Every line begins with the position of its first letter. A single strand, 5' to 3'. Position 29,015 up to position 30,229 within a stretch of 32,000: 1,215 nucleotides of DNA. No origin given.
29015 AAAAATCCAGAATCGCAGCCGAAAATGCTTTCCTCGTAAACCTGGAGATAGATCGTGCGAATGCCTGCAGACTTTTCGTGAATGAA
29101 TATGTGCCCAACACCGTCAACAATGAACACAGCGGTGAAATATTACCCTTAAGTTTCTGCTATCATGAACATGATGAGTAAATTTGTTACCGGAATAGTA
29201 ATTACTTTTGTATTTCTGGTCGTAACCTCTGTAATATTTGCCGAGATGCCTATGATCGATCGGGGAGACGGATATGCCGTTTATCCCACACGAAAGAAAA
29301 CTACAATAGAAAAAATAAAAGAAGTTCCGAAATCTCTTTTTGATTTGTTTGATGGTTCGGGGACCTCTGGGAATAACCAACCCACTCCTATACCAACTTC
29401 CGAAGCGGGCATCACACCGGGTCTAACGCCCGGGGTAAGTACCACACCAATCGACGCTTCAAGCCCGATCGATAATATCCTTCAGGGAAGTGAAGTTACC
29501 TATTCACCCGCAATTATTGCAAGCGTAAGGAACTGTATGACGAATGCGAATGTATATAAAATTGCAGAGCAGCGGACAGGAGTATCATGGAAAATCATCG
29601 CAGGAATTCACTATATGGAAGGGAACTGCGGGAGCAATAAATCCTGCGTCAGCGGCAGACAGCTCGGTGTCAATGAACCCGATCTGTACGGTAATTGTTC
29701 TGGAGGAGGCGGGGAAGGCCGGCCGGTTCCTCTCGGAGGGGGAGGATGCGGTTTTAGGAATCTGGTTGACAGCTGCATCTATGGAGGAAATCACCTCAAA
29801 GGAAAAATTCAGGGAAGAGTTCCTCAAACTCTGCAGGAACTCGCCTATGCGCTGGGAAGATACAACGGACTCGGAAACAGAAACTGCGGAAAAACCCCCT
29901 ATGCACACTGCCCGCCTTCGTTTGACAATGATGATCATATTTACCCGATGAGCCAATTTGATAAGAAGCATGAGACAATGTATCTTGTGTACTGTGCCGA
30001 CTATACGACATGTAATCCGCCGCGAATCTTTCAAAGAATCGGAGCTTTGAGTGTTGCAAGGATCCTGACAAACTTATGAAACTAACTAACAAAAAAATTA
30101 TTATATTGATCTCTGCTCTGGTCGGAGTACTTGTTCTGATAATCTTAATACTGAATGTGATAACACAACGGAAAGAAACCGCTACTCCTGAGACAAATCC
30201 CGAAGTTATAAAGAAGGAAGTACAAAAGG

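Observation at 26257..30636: Three tandem pairs of secreted cell-wall hydrolase plus single-pass membrane partner, built like a polymorphic effector/partner array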

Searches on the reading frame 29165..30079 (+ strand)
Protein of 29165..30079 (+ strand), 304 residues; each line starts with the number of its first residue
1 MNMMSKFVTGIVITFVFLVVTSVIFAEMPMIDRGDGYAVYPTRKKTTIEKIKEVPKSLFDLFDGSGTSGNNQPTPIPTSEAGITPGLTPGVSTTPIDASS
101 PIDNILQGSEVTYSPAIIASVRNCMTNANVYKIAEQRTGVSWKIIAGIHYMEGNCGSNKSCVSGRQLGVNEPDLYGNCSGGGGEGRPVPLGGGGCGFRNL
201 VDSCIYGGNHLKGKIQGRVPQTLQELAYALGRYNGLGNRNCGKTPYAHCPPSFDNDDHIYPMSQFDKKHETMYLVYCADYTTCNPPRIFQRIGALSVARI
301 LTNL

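Call 3: search_protein_families(library=pfam, proteins=[window:29165-30079:+], max_evalue=1)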
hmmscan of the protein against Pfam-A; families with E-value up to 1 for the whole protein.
window:29165-30079:+ (304 aa): 1 family
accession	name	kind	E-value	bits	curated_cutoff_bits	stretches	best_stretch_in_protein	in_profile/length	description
PF13406.11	SLT_2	-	0.24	11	24.3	1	122-159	68-105/292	Transglycosylase SLT domain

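Call 10: find_homologous_proteins(query=window:29165-30079:+)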
Query window:29165-30079:+ (304 aa): 50 proteins with E <= 0.001 among 745 candidates.
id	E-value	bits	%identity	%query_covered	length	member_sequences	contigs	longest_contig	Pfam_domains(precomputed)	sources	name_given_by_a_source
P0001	1.9e-206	702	100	99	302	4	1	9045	-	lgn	-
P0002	5.1e-174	596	85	100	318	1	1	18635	-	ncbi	-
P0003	2.0e-171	587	82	100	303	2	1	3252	-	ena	-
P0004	9.8e-169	579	81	100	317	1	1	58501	-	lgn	-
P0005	1.2e-148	513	72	100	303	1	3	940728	-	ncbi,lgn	-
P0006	1.0e-96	342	54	100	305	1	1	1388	-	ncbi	-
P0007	2.0e-84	302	49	96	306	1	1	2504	-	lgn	-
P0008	2.9e-84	301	50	89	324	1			-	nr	nr:hypothetical protein [Candidatus Woesebacteria bacterium]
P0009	1.5e-81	292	60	66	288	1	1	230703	-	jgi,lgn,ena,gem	-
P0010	1.3e-80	289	48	99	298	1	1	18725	-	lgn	-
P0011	3.4e-80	288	47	97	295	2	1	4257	-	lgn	-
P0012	2.5e-78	282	49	100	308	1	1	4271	-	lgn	-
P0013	2.6e-78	281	56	71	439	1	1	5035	-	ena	-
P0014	6.7e-75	270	45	97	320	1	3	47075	-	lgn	-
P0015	8.9e-75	270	49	83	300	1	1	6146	-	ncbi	-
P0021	8.5e-72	260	46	98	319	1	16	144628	-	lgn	-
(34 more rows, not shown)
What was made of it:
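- Checked: A database protein 100% identical to H3 starts at 29171 (P0001, call 10).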

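Call 11: find_encoding_contigs(protein=window:29165-30079:+, flank=10000)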
Protein window:29165-30079:+ (304 aa): no gene with exactly this product is on record in the collection.

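Call 12: find_encoding_contigs(protein=P0005, flank=10000, max_places=2)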
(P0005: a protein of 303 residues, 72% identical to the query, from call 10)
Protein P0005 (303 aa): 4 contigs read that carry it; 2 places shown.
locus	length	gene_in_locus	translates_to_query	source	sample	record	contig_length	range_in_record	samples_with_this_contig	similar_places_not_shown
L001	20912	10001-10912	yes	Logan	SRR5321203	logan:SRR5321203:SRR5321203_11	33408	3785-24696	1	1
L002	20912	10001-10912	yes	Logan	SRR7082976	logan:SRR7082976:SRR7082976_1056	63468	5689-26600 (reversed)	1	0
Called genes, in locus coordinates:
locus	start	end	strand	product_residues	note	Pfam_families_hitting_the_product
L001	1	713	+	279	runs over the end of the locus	PF01402:RHH_1 (weak), PF00483:NTP_transferase, PF12804:NTP_transf_3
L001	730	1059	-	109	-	PF18895:T4SS_pilin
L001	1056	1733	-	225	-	-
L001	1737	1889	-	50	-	-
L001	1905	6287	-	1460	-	PF02861:Clp_N, PF00004:AAA, PF00158:Sigma54_activat (faint), PF17871:AAA_lid_9, PF07724:AAA_2, PF07728:AAA_5, PF00004:AAA (weak), PF10431:ClpB_D2-small, +5 more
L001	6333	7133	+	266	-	PF05257:CHAP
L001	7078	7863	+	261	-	PF13205:Big_5 (weak)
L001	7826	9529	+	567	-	PF00246:Peptidase_M14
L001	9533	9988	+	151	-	-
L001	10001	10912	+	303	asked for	-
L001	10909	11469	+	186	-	-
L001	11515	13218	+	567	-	-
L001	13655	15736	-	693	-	PF18895:T4SS_pilin (weak)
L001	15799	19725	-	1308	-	-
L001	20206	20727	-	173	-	PF13083:KH_KhpA-B, PF01424:R3H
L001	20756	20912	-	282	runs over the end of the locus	PF02096:60KD_IMP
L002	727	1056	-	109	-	PF18895:T4SS_pilin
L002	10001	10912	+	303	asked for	-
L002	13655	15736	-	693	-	PF18895:T4SS_pilin (weak)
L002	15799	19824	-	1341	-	-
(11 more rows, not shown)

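Call 13: find_encoding_contigs(protein=P0004, flank=10000, max_places=2)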
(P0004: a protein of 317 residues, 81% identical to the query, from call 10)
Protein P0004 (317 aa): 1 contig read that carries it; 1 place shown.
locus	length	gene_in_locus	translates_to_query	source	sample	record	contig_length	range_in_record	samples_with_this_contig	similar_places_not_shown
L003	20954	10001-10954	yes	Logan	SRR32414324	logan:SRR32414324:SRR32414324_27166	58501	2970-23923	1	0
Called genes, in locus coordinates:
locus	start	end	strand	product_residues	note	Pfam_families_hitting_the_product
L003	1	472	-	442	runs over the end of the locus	PF00696:AA_kinase, PF07021:MetW (weak), PF13489:Methyltransf_23, PF08241:Methyltransf_11, PF08242:Methyltransf_12, PF13649:Methyltransf_25, PF13847:Methyltransf_31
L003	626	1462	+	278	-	PF01402:RHH_1 (faint), PF00483:NTP_transferase, PF12804:NTP_transf_3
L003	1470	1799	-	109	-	PF18895:T4SS_pilin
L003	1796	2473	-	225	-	-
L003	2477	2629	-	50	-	-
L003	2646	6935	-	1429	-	PF02861:Clp_N, PF00004:AAA, PF13191:AAA_16 (faint), PF17871:AAA_lid_9, PF00004:AAA (weak), PF07724:AAA_2, PF07728:AAA_5, PF10431:ClpB_D2-small, +1 more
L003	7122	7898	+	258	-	PF05257:CHAP (weak)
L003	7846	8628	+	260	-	PF13205:Big_5 (weak)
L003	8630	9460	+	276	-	PF01510:Amidase_2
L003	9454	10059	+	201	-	-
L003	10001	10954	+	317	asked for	-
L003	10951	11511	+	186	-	-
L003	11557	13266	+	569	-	-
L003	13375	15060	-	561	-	PF18895:T4SS_pilin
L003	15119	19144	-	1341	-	-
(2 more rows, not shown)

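Call 19: find_encoding_contigs(protein=P0021, flank=10000, max_places=1)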
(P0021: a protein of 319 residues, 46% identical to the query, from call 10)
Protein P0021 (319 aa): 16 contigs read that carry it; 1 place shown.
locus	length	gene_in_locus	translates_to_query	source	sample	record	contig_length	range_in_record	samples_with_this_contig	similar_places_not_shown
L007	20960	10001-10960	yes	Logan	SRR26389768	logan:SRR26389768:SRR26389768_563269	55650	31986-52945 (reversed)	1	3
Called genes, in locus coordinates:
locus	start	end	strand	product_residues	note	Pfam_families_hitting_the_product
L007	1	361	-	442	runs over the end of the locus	PF00696:AA_kinase, PF02353:CMAS (weak), PF07021:MetW (weak), PF13489:Methyltransf_23, PF08241:Methyltransf_11, PF08242:Methyltransf_12, PF13649:Methyltransf_25, PF13847:Methyltransf_31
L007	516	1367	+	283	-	PF01402:RHH_1 (weak), PF00483:NTP_transferase, PF12804:NTP_transf_3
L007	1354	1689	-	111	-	PF18895:T4SS_pilin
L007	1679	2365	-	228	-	-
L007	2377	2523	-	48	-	-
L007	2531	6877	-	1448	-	PF02861:Clp_N, PF00158:Sigma54_activat (faint), PF00004:AAA, PF17871:AAA_lid_9, PF00004:AAA (weak), PF07724:AAA_2, PF07728:AAA_5, PF10431:ClpB_D2-small, +4 more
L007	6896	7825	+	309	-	-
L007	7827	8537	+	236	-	PF13205:Big_5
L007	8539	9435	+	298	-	PF01510:Amidase_2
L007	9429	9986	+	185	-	-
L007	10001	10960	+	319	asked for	-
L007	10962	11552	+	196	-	-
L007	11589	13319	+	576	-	-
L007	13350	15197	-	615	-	PF18895:T4SS_pilin (weak)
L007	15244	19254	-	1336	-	-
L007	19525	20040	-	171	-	PF13083:KH_KhpA-B, PF01424:R3H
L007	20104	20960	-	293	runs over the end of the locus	PF02096:60KD_IMP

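Call 20: find_encoding_contigs(protein=P0009, flank=10000, max_places=1)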
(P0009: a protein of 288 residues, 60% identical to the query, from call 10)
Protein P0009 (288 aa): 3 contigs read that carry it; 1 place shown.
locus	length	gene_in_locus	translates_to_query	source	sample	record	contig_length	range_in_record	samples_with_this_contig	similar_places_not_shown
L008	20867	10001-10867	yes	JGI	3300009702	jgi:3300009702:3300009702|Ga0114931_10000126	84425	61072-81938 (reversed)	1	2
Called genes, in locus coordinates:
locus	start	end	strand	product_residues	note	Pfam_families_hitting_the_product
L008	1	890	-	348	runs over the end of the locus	PF02463:SMC_N, PF13175:AAA_15 (weak), PF13476:AAA_23, PF13514:AAA_27 (weak)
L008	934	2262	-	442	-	PF00696:AA_kinase, PF13489:Methyltransf_23, PF07021:MetW (weak), PF08241:Methyltransf_11, PF08242:Methyltransf_12, PF13649:Methyltransf_25, PF13847:Methyltransf_31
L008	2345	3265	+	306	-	PF00483:NTP_transferase, PF12804:NTP_transf_3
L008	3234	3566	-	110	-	PF18895:T4SS_pilin (weak)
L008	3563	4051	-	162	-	-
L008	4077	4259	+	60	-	-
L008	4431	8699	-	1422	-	PF02861:Clp_N, PF23569:NBD_SMAX1 (weak), PF00004:AAA, PF17871:AAA_lid_9, PF07724:AAA_2, PF07728:AAA_5, PF00004:AAA (weak), PF10431:ClpB_D2-small, +7 more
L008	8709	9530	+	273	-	PF13529:Peptidase_C39_2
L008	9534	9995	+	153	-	-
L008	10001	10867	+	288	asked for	-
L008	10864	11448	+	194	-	-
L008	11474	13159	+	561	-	-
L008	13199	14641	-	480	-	PF18895:T4SS_pilin (weak)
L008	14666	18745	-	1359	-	-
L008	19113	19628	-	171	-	PF13083:KH_KhpA-B, PF01424:R3H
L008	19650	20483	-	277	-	PF02096:60KD_IMP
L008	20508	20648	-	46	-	PF00468:Ribosomal_L34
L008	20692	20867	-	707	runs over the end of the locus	PF00133:tRNA-synt_1, PF09334:tRNA-synt_1g, PF13603:tRNA-synt_1_2, PF09334:tRNA-synt_1g, PF08264:Anticodon_1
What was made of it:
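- The locus lies in a conserved chromosomal neighbourhood near jag, yidC and rpmH (calls 12, 20).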

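Call 21: find_encoding_contigs(protein=P0014, flank=10000, max_places=1)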
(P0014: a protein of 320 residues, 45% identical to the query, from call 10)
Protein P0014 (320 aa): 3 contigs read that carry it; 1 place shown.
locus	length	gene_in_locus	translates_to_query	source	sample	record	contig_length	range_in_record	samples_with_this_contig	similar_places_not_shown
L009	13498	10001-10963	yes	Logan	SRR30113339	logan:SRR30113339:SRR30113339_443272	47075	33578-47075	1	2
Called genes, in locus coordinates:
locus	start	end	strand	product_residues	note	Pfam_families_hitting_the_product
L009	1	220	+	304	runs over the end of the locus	-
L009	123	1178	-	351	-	PF02463:SMC_N, PF13175:AAA_15, PF13476:AAA_23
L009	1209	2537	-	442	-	PF00696:AA_kinase, PF13489:Methyltransf_23, PF07021:MetW (weak), PF08241:Methyltransf_11, PF08242:Methyltransf_12, PF13649:Methyltransf_25, PF13847:Methyltransf_31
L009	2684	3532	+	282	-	PF00483:NTP_transferase, PF12804:NTP_transf_3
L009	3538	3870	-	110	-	PF18895:T4SS_pilin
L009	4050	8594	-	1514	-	PF02861:Clp_N, PF20030:bpMoxR (faint), PF00004:AAA, PF17871:AAA_lid_9, PF00004:AAA (weak), PF07724:AAA_2, PF07728:AAA_5, PF10431:ClpB_D2-small, +6 more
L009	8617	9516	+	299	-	PF13529:Peptidase_C39_2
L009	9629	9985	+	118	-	-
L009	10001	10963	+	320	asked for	-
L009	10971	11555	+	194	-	-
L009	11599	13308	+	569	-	-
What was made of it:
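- The number and type of enzymes vary between close relatives (2 or 3 pairs, with a slot swap; calls 12, 13, 20, 21).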

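Call 24: search_protein_families(library=pfam, proteins=[L001:11515-13218:+, L001:13655-15736:-, L001:15799-19725:-, L001:7856-9529:+, L001:9533-9988:+, L007:6896-7825:+, L008:8709-9530:+, L008:9534-9995:+], max_evalue=0.1)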
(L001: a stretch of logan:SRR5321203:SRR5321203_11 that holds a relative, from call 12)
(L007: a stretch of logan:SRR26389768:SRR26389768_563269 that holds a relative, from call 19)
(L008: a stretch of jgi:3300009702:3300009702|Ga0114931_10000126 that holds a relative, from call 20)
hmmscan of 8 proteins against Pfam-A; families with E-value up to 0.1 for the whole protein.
L001:11515-13218:+ (567 aa): 0 families

L001:13655-15736:- (693 aa): 1 family
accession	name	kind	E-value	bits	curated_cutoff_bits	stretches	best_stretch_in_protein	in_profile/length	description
PF18895.5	T4SS_pilin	-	3.8e-07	30.5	26.6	1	604-669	7-71/71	Type IV secretion system pilin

L001:15799-19725:- (1308 aa): 0 families

L001:7856-9529:+ (557 aa): 2 families
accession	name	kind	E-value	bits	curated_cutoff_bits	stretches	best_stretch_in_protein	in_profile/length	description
PF00246.29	Peptidase_M14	-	3.7e-18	66.6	21.6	1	94-306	14-219/286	Zinc carboxypeptidase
PF13529.12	Peptidase_C39_2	-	0.0058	17.6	24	1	381-528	5-142/143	Peptidase_C39 like family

L001:9533-9988:+ (151 aa): 1 family
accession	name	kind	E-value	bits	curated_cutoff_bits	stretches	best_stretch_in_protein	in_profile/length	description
PF15183.11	MRAP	-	0.091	13.2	27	0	5-29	30-54/89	Melanocortin-2 receptor accessory protein family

L007:6896-7825:+ (309 aa): 1 family
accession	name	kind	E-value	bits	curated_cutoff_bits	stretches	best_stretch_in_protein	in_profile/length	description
PF05257.22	CHAP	-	6.9e-05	23.7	26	1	187-263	8-74/81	CHAP domain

L008:8709-9530:+ (273 aa): 2 families
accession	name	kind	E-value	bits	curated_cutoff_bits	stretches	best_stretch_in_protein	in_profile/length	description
PF13529.12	Peptidase_C39_2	-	2.9e-08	34.8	24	1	104-243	2-143/143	Peptidase_C39 like family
PF03412.21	Peptidase_C39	-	0.021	15.1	22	1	129-242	13-105/133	Peptidase C39 family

L008:9534-9995:+ (153 aa): 1 family
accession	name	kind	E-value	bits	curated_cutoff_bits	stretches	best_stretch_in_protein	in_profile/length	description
PF05915.17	TMEM_230_134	-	0.046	14.3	26.8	1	8-37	43-72/119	Transmembrane proteins 230/134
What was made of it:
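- PF18895 pilin genes flank the array, and the locus is syntenic in all Microgenomatia relatives (calls 12, 13, 19-21, 24).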

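Call 32: search_solved_structures(query=A4, max_evalue=10, show_alignments=2)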
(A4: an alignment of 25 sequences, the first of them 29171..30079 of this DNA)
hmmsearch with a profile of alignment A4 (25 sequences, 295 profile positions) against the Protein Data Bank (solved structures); distinct sequences matched with E-value up to 10: 2.
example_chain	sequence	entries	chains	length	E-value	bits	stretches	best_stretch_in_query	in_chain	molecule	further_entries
8z0c_A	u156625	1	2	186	1.9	11.1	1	89-142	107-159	TetR family transcriptional regulator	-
8wp6_A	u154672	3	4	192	2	11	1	89-142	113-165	TetR family transcriptional regulator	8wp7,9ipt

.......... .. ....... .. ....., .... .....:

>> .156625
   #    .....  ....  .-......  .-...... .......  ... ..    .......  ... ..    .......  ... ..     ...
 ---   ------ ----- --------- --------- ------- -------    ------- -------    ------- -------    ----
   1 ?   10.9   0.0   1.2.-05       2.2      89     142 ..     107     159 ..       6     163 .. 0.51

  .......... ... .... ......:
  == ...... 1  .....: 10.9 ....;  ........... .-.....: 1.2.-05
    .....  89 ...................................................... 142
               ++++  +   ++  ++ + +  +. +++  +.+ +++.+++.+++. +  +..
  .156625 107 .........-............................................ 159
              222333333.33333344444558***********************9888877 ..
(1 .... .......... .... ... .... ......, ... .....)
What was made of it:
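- On GH23 / SLT lysozyme-like (goose-type lysozyme, lytic transglycosylases): A 25-sequence family profile finds no PDB relative (call 32).
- Closest known: PrgK-PrgL of pCF10. Different: H3 is not detectably an SLT family member by sequence (calls 3, 32).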

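Call 36: predict_structure(alignment_id=A4)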
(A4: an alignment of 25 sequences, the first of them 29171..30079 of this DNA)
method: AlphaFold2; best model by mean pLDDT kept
length: 302 residues; sequences in the alignment: 25
mean_pLDDT: 81.2   pTM: 0.70
mean pLDDT of the five models: 81.2, 78.5, 77.7, 76.2, 74.9
residues with pLDDT >= 90: 176; 70-90: 43; 50-70: 30; < 50: 53
segments of 3 or more residues with pLDDT < 50: 23-43, 61-70, 74-95
pLDDT, mean of each block of 10 residues (from residue 1): 80 81 49 39 54 58 44 47 42 57 80 96 98 96 98 98 96 82 92 95 97 94 96 94 95 97 96 92 96 96 88
secondary structure, 60 per line:
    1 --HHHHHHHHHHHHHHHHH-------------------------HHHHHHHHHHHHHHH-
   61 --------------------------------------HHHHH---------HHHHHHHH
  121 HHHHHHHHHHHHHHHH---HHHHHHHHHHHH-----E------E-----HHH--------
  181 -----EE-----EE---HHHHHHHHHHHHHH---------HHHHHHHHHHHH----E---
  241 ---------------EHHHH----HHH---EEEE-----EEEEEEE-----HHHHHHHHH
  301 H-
elements in order: H3-19 H45-59 H99-103 H113-136 H140-151 H198-211 H221-232 H257-260 E271-274 E280-286 H292-301
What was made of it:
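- On GH23 / SLT lysozyme-like (goose-type lysozyme, lytic transglycosylases): The model's catalytic part has pLDDT >90 (call 36).
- The leader is low-confidence or disordered plus one helix in the model (call 36).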

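Call 40: fold_search(model_id=the predicted structure, library=pdb)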
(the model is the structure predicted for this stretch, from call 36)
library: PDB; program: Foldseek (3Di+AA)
matches with E <= 10: 95; with E <= 0.001: 0
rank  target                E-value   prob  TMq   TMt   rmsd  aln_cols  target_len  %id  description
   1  3gxk_C                4.0e-02  0.92  0.28  0.44   6.7       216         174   12  The crystal structure of g-type lysozyme from Atlantic cod (Gadus morhua L.) in complex with NAG oligomers sheds new l (released 2009-10-20)
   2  4g9s_A                1.5e-01  0.60  0.28  0.41   7.5       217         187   12  Crystal structure of Escherichia coli PliG in complex with Atlantic salmon g-type lysozyme (released 2012-11-07)
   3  3gxk_B                1.6e-01  0.47  0.26  0.38   8.0       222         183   13  The crystal structure of g-type lysozyme from Atlantic cod (Gadus morhua L.) in complex with NAG oligomers sheds new l (released 2009-10-20)
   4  1gbs                  2.0e-01  0.63  0.28  0.42   7.7       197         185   15  CRYSTAL STRUCTURE OF BLACK SWAN GOOSE-TYPE LYSOZYME AT 1.8 ANGSTROMS RESOLUTION (released 1995-07-10)
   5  3t36_A                2.5e-01  0.51  0.28  0.43   8.7       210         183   13  Crystal structure of lytic transglycosylase MltE from Eschericha coli (released 2012-07-25)
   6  2y8p_B                2.6e-01  0.80  0.28  0.42   4.7       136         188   16  Crystal Structure of an Outer Membrane-Anchored Endolytic Peptidoglycan Lytic Transglycosylase (MltE) from Escherichia (released 2011-04-13)
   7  3t36_D                2.6e-01  0.47  0.29  0.43   8.7       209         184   13  Crystal structure of lytic transglycosylase MltE from Eschericha coli (released 2012-07-25)
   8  3t36_B                2.8e-01  0.47  0.30  0.44   8.6       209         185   13  Crystal structure of lytic transglycosylase MltE from Eschericha coli (released 2012-07-25)
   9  4anr                  2.8e-01  0.44  0.13  0.14  12.6        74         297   26  Crystal structure of soluble lytic Transglycosylase SltB1 from Pseudomonas aeruginosa (released 2012-04-04)
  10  5o8x_A                2.9e-01  0.44  0.13  0.13  12.6        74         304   26  The X-ray Structure of Catenated Lytic Transglycosylase SltB1 from Pseudomonas aeruginosa (released 2017-11-29)
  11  6ghz_B                3.1e-01  0.44  0.31  0.44   8.9       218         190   14  Structure of Lytic Transglycosylase MltE mutant Y192F from E.coli (released 2018-10-31)
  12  2y8p_A                3.3e-01  0.35  0.27  0.39   9.1       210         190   14  Crystal Structure of an Outer Membrane-Anchored Endolytic Peptidoglycan Lytic Transglycosylase (MltE) from Escherichia (released 2011-04-13)
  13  5aa4_C                3.6e-01  0.75  0.28  0.21   7.0       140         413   14  Crystal structure of MltF from Pseudomonas aeruginosa in complex with cell-wall tetrapeptide (released 2016-10-12)
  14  4hjy_A                4.1e-01  0.28  0.26  0.39  10.4       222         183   13  2.4 A Crystal structure of E. coli MltE-E64Q with bound chitopentaose (released 2012-10-24)
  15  6ghz_A                4.3e-01  0.63  0.28  0.42   5.2       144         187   17  Structure of Lytic Transglycosylase MltE mutant Y192F from E.coli (released 2018-10-31)
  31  4kt3_A                7.4e-01  0.35  0.24  0.44   6.3       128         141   13  Structure of a type VI secretion system effector-immunity complex from Pseudomonas protegens (released 2013-07-31)
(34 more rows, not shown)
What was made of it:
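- On GH23 / SLT lysozyme-like (goose-type lysozyme, lytic transglycosylases): Nearly all top Foldseek PDB hits are lysozyme-like peptidoglycan/chitin glycosidases (g-type lysozyme, MltE/MltF/SltB, FlgJ, a chitinase), but weak: best E 0.04, prob 0.92, TM 0.44 (call 40).
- Foldseek matches of H3 include a lysozyme-inhibitor complex (4g9s) and a T6SS glycosidase effector complex (4kt3) (call 40).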

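Call 41: find_related_loci(query=A4, collection=metagenome_contigs, flank=6000)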
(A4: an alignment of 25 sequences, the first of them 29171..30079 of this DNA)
Query A4 (302 aa) in metagenome_contigs; peptide patterns used: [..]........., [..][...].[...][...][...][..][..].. (x = any residue, [..] = any of these).
518 stretches matched a pattern; 66 encode a relative of the query (tblastn E <= 1e-3); 66 distinct loci.
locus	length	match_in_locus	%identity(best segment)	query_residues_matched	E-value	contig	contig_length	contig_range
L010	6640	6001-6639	76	1-214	7e-107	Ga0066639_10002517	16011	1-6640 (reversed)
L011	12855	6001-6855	50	1-302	9e-87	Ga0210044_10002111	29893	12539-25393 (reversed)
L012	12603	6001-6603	61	102-302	2e-82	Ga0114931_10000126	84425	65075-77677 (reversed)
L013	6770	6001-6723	49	54-302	4e-76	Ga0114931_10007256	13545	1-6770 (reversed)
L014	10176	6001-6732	50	58-302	1e-75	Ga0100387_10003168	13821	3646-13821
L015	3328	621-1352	50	58-302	5e-76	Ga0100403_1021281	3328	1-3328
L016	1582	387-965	58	111-302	1e-79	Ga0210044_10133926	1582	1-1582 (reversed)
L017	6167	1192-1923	50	58-302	1e-75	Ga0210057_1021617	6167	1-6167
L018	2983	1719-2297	57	111-302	3e-75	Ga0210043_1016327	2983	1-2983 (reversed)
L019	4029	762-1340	57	111-302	1e-74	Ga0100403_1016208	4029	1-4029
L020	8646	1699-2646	43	9-302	8e-74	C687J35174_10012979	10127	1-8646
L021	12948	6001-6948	43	9-302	8e-74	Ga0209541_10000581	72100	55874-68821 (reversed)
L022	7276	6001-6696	52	73-301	3e-70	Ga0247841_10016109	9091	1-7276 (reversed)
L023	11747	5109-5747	52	87-300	2e-66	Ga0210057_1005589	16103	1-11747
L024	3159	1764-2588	42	2-300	2e-66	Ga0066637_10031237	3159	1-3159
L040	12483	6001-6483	43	127-296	1e-39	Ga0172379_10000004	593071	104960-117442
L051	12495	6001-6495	42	127-301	8e-35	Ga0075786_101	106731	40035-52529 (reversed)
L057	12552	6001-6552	39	127-297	2e-29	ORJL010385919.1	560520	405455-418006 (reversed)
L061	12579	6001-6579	35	127-296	1e-27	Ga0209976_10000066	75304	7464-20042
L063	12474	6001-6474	35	117-301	4e-26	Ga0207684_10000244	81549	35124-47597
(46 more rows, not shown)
